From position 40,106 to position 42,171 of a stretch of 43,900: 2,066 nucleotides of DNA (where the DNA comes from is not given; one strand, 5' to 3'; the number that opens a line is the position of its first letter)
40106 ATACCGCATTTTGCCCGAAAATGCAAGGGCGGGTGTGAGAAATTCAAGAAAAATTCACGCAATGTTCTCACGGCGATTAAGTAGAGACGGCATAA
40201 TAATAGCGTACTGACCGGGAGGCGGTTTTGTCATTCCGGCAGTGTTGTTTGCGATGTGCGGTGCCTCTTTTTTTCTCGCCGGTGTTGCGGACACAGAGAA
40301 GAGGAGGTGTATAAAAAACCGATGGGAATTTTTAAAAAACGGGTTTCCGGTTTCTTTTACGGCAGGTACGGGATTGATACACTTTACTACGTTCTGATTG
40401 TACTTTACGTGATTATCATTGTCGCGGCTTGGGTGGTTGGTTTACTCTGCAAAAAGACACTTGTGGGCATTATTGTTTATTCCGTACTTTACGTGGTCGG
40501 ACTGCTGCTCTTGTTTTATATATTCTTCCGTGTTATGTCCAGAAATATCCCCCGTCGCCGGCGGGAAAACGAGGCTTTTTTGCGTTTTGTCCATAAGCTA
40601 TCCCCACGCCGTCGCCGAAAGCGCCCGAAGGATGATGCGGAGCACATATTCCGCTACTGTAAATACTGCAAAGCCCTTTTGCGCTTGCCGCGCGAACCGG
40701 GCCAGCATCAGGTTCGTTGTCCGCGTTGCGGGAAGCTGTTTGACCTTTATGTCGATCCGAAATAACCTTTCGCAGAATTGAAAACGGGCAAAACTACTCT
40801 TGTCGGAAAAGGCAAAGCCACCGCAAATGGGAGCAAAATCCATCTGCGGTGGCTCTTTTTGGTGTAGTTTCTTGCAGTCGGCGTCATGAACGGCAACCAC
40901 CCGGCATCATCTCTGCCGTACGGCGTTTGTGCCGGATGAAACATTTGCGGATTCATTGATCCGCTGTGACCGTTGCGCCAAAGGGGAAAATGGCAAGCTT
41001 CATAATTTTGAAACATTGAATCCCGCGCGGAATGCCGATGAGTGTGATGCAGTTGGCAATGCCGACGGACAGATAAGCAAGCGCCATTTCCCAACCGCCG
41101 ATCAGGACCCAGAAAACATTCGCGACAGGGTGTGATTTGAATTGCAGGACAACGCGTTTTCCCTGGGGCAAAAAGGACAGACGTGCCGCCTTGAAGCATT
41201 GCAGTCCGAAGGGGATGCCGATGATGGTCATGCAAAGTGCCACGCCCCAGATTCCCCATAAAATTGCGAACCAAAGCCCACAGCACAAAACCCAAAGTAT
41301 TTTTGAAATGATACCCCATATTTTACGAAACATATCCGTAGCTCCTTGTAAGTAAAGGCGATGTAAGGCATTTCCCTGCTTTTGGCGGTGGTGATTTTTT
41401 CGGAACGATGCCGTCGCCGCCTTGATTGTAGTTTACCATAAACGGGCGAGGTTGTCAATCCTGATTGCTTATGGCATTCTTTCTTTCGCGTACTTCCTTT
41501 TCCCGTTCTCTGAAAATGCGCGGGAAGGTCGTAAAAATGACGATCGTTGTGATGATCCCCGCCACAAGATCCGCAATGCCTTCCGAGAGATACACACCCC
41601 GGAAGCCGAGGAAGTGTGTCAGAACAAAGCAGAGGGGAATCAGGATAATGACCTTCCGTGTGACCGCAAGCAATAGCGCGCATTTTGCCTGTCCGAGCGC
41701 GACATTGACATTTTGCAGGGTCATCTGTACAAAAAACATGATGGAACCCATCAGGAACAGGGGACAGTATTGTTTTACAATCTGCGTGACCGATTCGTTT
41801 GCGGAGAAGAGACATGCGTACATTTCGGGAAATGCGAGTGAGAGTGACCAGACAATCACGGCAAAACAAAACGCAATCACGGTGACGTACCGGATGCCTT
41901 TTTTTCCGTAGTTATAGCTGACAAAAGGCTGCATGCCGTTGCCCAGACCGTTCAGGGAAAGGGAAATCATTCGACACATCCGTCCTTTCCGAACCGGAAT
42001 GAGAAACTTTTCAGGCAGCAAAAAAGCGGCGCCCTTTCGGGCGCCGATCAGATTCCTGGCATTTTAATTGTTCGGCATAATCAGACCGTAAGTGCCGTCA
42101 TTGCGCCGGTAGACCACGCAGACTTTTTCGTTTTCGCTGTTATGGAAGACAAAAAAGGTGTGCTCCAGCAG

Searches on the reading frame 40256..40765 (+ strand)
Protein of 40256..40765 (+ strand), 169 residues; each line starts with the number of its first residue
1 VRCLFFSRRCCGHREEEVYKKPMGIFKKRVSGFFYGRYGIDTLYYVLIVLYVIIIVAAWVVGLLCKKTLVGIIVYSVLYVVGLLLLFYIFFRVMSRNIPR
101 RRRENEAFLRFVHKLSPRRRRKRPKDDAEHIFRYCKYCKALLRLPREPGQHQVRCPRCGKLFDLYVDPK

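Call 38: search_protein_families(library=pfam, proteins=[window:40256-40765:+], max_evalue=0.01)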
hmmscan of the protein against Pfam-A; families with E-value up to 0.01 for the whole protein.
window:40256-40765:+ (169 aa): 5 families
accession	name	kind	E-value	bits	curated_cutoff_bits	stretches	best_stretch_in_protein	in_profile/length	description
PF24432.1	DUF7555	-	2.2e-05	24.9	28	1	38-122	7-76/133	Family of unknown function (DUF7555)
PF00003.28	7tm_3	-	0.0014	18.8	33.5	1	39-104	115-196/251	7 transmembrane sweet-taste receptor of 3 GCPR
PF23548.1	Zn_ribbon_FGT1_2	-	0.0033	17.4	27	1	135-159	5-27/35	FORGETTER1 second zinc ribbon domain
PF13717.11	Zn_ribbon_4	-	0.0068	16.8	30.3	0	135-162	5-35/36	zinc-ribbon domain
PF12773.13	DZR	-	0.009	16.6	27.3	0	130-163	10-35/45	Double zinc ribbon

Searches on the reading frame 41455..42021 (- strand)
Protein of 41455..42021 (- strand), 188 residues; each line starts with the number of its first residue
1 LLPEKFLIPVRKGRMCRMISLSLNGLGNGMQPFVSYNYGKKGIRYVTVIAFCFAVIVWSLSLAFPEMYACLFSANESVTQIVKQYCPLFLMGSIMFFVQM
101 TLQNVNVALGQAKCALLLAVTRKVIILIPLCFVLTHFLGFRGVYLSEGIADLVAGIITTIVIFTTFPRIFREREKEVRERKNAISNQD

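Call 94: search_protein_families(library=pfam, proteins=[window:41455-42021:-], max_evalue=0.001)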
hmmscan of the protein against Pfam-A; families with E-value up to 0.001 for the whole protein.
window:41455-42021:- (188 aa): 1 family
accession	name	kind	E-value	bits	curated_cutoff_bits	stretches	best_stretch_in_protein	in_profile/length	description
PF01554.23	MatE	-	5.3e-10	39.7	24.9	1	21-133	43-161/161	MatE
